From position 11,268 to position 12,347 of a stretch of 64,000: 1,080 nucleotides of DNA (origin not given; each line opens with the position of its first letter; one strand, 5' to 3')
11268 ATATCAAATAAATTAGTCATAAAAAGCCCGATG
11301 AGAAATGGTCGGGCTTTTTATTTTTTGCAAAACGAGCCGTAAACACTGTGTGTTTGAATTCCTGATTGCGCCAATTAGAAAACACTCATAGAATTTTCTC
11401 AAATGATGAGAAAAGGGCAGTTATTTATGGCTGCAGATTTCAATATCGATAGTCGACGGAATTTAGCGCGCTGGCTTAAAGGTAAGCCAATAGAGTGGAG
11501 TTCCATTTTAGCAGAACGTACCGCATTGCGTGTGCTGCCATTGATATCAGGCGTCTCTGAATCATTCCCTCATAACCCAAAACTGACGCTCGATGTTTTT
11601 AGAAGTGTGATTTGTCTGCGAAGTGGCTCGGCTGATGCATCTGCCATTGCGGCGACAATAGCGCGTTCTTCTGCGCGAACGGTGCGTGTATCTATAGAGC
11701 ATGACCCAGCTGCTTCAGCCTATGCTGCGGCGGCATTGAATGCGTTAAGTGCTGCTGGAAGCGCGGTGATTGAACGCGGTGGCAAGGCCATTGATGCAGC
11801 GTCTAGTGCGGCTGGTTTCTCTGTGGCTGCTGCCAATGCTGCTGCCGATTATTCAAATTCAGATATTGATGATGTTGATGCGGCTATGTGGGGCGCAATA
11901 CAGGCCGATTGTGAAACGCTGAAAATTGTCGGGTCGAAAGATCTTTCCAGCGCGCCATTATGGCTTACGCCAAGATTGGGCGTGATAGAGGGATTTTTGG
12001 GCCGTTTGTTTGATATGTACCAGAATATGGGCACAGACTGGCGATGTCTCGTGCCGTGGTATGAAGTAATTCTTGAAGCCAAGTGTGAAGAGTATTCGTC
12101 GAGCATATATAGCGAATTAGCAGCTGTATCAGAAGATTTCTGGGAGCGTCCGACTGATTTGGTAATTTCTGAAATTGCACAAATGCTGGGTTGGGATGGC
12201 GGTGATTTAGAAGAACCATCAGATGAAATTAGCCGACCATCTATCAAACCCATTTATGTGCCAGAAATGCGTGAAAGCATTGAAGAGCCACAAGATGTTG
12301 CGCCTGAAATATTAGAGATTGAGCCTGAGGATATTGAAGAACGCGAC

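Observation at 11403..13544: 713-aa orphan TIR-domain protein with two unrecognisable flanking domains: candidate single-gene NADase/defence module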

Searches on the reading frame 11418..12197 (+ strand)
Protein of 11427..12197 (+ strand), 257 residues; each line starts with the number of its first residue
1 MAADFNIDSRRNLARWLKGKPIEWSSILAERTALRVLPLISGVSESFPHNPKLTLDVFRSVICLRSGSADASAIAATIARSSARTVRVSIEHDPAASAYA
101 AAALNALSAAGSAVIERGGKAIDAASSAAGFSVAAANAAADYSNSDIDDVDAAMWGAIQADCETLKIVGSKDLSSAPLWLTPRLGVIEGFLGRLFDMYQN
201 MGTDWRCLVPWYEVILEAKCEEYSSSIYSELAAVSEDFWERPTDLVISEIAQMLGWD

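Call 27: find_homologous_proteins(query=window:11427-12197:+, max_evalue=0.01)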
Query window:11427-12197:+: 5763 candidates shared short words with the query, none scored E <= 0.01.

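Call 31: search_solved_structures(query=A2, max_evalue=10)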
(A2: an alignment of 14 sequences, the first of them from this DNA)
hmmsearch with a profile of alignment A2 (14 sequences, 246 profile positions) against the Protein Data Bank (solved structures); distinct sequences matched with E-value up to 10: 2.
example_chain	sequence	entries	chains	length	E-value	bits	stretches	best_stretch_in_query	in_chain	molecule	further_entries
4v7h_BP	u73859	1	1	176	1.2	11.9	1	75-116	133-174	60S ribosomal protein L19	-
5n6y_A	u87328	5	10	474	3.3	10.4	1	192-238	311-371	Nitrogenase vanadium-iron protein alpha chain | Nitrogenase protein alpha chain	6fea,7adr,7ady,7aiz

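Call 42: search_protein_representatives(alignment_id=A2)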
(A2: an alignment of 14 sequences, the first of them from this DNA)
Query: 14 sequences, 246 profile positions. Proteins with E-value up to 0.001 (for the whole library): 5337; up to 1e-10: 3815; up to 1e-30: 1024. The best 150 are listed.
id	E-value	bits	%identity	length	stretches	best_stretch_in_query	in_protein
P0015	1.8e-150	515.7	-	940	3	4-246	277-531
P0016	3.9e-120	416.4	-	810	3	4-244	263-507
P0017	5.7e-112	389.6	-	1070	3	4-246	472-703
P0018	5.8e-109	379.8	-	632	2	2-246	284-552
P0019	2.8e-108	377.5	-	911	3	18-244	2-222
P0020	2.4e-103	361.4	-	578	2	4-246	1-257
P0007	2.8e-103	361.1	-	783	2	4-246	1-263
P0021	2.1e-100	351.8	-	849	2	2-246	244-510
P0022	1.4e-99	349.0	-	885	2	4-245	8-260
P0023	7.2e-99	346.7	-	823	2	8-246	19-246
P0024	8.2e-98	343.3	-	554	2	4-246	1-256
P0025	4.4e-93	327.8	-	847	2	7-246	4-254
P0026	1.7e-89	316.1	-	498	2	5-246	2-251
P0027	6.2e-89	314.2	-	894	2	4-246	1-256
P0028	1.1e-88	313.3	-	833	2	4-246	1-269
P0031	2.0e-84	299.4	-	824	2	5-246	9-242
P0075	2.5e-58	213.9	-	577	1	4-246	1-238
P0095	7.6e-54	199.3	-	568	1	5-246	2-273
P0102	2.3e-53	197.7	-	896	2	6-245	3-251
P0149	1.3e-48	182.2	-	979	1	4-245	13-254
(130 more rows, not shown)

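Call 48: search_protein_families(library=pfam, proteins=[P0017, P0021, P0075, P0022, P0028, P0095, P0016, P0149, P0031, P0102], max_evalue=0.01)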
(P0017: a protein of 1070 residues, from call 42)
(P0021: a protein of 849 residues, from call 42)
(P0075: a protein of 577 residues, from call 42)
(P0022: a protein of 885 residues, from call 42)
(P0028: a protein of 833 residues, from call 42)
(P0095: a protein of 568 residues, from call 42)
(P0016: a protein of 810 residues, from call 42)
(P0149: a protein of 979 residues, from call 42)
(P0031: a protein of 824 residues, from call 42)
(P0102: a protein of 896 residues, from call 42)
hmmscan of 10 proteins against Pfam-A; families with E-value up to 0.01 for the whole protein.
P0017 (1070 aa): 0 families

P0021 (849 aa): 0 families

P0075 (577 aa): 0 families

P0022 (885 aa): 0 families

P0028 (833 aa): 0 families

P0095 (568 aa): 0 families

P0016 (810 aa): 0 families

P0149 (979 aa): 1 family
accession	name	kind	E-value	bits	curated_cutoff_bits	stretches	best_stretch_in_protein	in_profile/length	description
PF07693.20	KAP_NTPase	-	5.3e-22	78.9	20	2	638-857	151-291/293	KAP family P-loop domain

P0031 (824 aa): 0 families

P0102 (896 aa): 0 families

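Call 49: search_protein_families(library=ncbifam, proteins=[P0017, P0021, P0075, P0022, P0028, P0095, P0016, P0149, P0031, P0102], max_evalue=0.01)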
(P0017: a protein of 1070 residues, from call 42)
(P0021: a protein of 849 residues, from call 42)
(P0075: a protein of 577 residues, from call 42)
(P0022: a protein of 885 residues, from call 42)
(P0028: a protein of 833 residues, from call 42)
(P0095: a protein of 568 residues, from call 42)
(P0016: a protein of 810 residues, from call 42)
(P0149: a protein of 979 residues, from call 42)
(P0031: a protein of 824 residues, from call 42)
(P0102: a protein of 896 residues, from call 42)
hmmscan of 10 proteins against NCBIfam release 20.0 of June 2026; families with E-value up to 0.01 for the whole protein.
P0017 (1070 aa): 0 families

P0021 (849 aa): 0 families

P0075 (577 aa): 0 families

P0022 (885 aa): 0 families

P0028 (833 aa): 0 families

P0095 (568 aa): 0 families

P0016 (810 aa): 0 families

P0149 (979 aa): 1 family
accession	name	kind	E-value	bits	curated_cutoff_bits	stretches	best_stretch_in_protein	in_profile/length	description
NF041923.1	QatA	equivalog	4.9e-17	61.8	600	1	622-761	184-322/628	Qat anti-phage system ATPase QatA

P0031 (824 aa): 0 families

P0102 (896 aa): 0 families

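Call 52: find_encoding_contigs(protein=P0031, flank=8000, max_places=2)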
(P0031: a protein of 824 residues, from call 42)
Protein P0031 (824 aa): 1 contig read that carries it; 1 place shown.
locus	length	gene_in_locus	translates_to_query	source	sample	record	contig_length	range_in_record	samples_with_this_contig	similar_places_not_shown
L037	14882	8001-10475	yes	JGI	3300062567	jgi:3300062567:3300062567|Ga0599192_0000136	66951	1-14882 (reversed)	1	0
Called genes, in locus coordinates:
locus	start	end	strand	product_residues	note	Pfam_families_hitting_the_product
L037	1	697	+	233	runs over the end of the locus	PF00072:Response_reg, PF00486:Trans_reg_C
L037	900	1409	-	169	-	PF07750:GcrA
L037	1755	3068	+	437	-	PF00202:Aminotran_3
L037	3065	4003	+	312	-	PF02729:OTCace_N, PF00185:OTCace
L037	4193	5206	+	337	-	PF01430:HSP33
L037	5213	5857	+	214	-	PF00702:Hydrolase, PF12710:HAD, PF13419:HAD_2, PF13242:Hydrolase_like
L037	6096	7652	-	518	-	PF03734:YkuD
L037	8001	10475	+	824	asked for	-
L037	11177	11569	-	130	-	PF04379:DUF525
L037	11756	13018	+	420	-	PF01757:Acyl_transf_3 (weak), PF10129:OpgC_C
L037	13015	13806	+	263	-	PF25182:NonGDSL, PF13472:Lipase_GDSL_2 (weak)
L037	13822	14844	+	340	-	PF25182:NonGDSL, PF00657:Lipase_GDSL, PF13472:Lipase_GDSL_2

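Call 53: find_encoding_contigs(protein=P0149, flank=8000, max_places=2)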
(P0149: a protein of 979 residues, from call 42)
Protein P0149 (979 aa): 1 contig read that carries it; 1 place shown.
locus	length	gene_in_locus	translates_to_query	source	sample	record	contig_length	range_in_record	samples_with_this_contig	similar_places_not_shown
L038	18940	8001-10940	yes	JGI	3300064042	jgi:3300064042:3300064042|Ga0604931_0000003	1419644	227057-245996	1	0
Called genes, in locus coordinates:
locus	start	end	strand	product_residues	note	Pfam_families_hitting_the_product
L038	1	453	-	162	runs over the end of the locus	PF01322:Cytochrom_C_2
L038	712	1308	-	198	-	PF00081:Sod_Fe_N, PF02777:Sod_Fe_C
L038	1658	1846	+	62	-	PF01361:Tautomerase, PF14552:Tautomerase_2 (weak)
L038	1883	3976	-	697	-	PF02897:Peptidase_S9_N, PF00326:Peptidase_S9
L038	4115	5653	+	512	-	PF00154:RecA_N (faint), PF05625:PAXNEB (faint), PF03796:DnaB_C (faint), PF06745:ATPase, PF13191:AAA_16 (faint), PF13401:AAA_22 (faint), PF13481:AAA_25, PF06745:ATPase, +3 more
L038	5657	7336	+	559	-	PF00512:HisKA, PF02518:HATPase_c, PF00072:Response_reg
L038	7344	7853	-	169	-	PF04982:TM_HPP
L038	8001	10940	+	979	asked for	PF07693:KAP_NTPase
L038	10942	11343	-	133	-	PF01641:SelR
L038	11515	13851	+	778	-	PF00662:Proton_antipo_N, PF00361:Proton_antipo_M, PF13244:MbhD, PF20501:MbhE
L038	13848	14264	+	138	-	PF04039:MnhB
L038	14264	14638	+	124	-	PF00420:Oxidored_q2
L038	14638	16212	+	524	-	PF10125:NADHdeh_related (weak), PF00361:Proton_antipo_M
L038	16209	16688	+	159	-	PF01899:MNHE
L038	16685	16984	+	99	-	PF04066:MrpF_PhaF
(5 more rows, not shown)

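Call 70: find_homologous_proteins(query=A2, max_evalue=1e-10)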
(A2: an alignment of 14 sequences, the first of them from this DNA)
Query A2 (14 sequences) (257 aa, profile of the alignment): 9 proteins with E <= 1e-10 among 8000 candidates.
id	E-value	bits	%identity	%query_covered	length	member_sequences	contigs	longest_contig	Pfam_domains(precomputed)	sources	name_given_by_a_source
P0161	3.4e-50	189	-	-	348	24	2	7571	-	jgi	jgi:hypothetical protein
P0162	1.8e-49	187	38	22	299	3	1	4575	-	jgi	jgi:hypothetical protein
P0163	3.6e-48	182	-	-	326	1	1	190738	-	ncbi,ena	-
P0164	2.0e-47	180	-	-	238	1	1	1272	-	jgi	jgi:hypothetical protein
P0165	8.8e-46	175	-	-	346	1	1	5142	-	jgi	jgi:hypothetical protein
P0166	6.3e-39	152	52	13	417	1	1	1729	-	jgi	jgi:hypothetical protein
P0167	1.2e-31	128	23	95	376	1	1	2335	-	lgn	-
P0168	2.2e-18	85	24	95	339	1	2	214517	-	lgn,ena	-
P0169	2.9e-18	84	-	-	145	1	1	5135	-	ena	-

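Call 74: search_solved_structures(query=A5, max_evalue=1)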
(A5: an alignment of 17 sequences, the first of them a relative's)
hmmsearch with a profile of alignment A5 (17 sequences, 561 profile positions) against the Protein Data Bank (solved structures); distinct sequences matched with E-value up to 1: 19.
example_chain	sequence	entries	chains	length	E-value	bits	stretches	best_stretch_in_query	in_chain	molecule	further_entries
7jrq_A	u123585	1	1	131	0.019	17.5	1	403-516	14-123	MPP1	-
8gl3_A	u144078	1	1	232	0.021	17.4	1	292-507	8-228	pRLB-519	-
7jh6_A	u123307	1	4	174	0.027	17.1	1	396-553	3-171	Two-domain di-Zn(II) and porphyrin-binding protein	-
7zr2_A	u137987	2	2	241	0.055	16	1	355-559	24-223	Spike protein S2',Chimeric protein mimic of SARS-CoV-2 Spike HR1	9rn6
9y5h_B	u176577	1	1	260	0.057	16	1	292-522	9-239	sc-t-SNARE-diff-#3.3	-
4uos_A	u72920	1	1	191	0.082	15.5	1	410-546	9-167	DESIGNED HELICAL BUNDLE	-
9ugr_A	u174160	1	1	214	0.086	15.4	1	293-477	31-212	Syn-F4-Link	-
9puv_B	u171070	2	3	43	0.2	14.1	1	202-232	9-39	S961 Insulin receptor antagonist | s661 peptide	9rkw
7bqq_A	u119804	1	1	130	0.21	14.1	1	407-513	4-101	Gogy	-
5cwb_A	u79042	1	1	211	0.21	14.1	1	300-456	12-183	Designed helical repeat protein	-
7wxz_A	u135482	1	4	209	0.24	13.9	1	306-483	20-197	Spike protein S2'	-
8w6e_A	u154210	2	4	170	0.28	13.7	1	319-450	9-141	HBC599 in complex with wFAP1.1 | wFAP1.1 structure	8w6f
9cte_A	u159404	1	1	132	0.31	13.5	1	407-513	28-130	De novo protein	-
9v39_A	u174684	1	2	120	0.49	12.9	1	414-519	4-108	De novo designed serotonin binder SROb2_30, chain A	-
8oyv_A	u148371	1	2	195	0.53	12.8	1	434-525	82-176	De novo designed soluble Claudin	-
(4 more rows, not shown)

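Call 75: search_solved_structures(query=A6, max_evalue=1)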
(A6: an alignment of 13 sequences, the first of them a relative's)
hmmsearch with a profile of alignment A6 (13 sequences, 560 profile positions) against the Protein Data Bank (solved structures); distinct sequences matched with E-value up to 1: 27.
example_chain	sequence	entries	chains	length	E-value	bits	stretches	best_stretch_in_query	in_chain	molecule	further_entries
7tbi_O1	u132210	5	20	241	0.021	16.9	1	283-388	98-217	Nup49 | NUP54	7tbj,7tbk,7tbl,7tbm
5cws_E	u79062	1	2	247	0.023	16.8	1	283-388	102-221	Nucleoporin NUP57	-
2c1j_A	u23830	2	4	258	0.048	15.7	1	287-401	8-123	14-3-3 PROTEIN ZETA/DELTA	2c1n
1t7s_A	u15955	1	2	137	0.073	15.2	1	264-342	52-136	BAG-1 cochaperone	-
6v47_B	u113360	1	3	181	0.092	14.8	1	293-390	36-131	Hemagglutinin HA2 chain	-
7d8h_A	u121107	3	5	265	0.13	14.3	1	283-401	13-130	14-3-3 protein zeta/delta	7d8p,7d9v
4kps_B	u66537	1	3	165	0.14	14.2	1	293-387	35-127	Hemagglutinin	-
4kpq_B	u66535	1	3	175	0.16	14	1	293-387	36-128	Hemagglutinin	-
6dcr_A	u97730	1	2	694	0.2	13.7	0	6-33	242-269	Primosomal protein N'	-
7exe_A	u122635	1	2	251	0.28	13.2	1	289-398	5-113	14-3-3 protein zeta/delta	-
4fj3_A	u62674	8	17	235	0.35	12.9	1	292-401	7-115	14-3-3 protein zeta/delta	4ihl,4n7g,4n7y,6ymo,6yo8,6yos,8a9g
4zdr_A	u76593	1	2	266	0.35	12.9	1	291-401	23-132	14-3-3 protein zeta/delta,GGSGGS linker,Serine/threonine-protein kinase STK11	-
5wxn_A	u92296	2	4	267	0.35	12.9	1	291-401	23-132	14-3-3 protein zeta/delta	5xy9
9fum_A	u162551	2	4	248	0.36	12.9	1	293-401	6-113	14-3-3 protein zeta/delta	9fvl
6ejl_A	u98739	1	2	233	0.38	12.8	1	293-401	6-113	14-3-3 protein zeta/delta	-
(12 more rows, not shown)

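Call 76: find_encoding_contigs(protein=P0163, flank=7000, max_places=2)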
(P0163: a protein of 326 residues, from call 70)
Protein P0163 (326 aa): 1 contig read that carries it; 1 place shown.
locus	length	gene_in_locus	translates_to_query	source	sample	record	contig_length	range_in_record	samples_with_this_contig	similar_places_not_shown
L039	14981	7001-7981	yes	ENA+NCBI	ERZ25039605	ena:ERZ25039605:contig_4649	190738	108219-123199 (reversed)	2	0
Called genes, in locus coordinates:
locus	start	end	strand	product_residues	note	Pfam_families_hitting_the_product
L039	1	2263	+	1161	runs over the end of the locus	PF16709:SCAB-Ig (faint), PF23197:IG_AIR9 (faint)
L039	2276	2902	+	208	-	-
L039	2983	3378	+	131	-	-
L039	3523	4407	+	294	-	PF05838:Glyco_hydro_108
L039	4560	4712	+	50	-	-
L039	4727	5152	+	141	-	-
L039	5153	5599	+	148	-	-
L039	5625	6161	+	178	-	-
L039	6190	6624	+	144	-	-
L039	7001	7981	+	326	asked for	-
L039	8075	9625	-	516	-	PF02321:OEP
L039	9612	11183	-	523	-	PF00083:Sugar_tr, PF07690:MFS_1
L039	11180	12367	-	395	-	PF25919:BSH_CusB (faint), PF25917:BSH_RND, PF25963:Beta-barrel_AAEA (faint), PF25973:BSH_CzcB (weak), PF25876:HH_MFP_RND (weak), PF25954:Beta-barrel_RND_2 (weak)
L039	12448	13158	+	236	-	PF00440:TetR_N, PF14246:TetR_C_7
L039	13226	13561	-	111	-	-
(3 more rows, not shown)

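Call 77: find_encoding_contigs(protein=P0168, flank=7000, max_places=2)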
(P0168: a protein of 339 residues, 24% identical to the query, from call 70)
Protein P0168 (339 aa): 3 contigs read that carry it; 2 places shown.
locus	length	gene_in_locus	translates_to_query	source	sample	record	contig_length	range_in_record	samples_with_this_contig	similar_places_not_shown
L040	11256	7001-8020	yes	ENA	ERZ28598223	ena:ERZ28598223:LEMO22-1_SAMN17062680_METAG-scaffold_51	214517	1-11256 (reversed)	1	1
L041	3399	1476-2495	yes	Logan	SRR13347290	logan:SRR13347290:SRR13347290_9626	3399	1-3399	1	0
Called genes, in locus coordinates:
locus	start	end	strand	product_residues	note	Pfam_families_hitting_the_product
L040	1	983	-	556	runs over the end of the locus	PF00474:SSF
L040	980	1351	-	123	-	PF04341:DUF485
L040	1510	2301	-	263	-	PF05023:Phytochelatin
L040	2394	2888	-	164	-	-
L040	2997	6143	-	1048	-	PF16841:CBM60, PF05048:NosD, PF13229:Beta_helix (weak)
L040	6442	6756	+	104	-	-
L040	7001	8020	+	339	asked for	-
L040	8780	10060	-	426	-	PF01546:Peptidase_M20, PF07687:M20_dimer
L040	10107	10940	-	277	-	PF02749:QRPTase_N, PF01729:QRPTase_C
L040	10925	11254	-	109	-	?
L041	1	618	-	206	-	?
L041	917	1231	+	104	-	-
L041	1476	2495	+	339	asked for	-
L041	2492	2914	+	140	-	-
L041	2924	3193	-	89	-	PF13586:DDE_Tnp_1_2 (weak), PF01609:DDE_Tnp_1 (weak)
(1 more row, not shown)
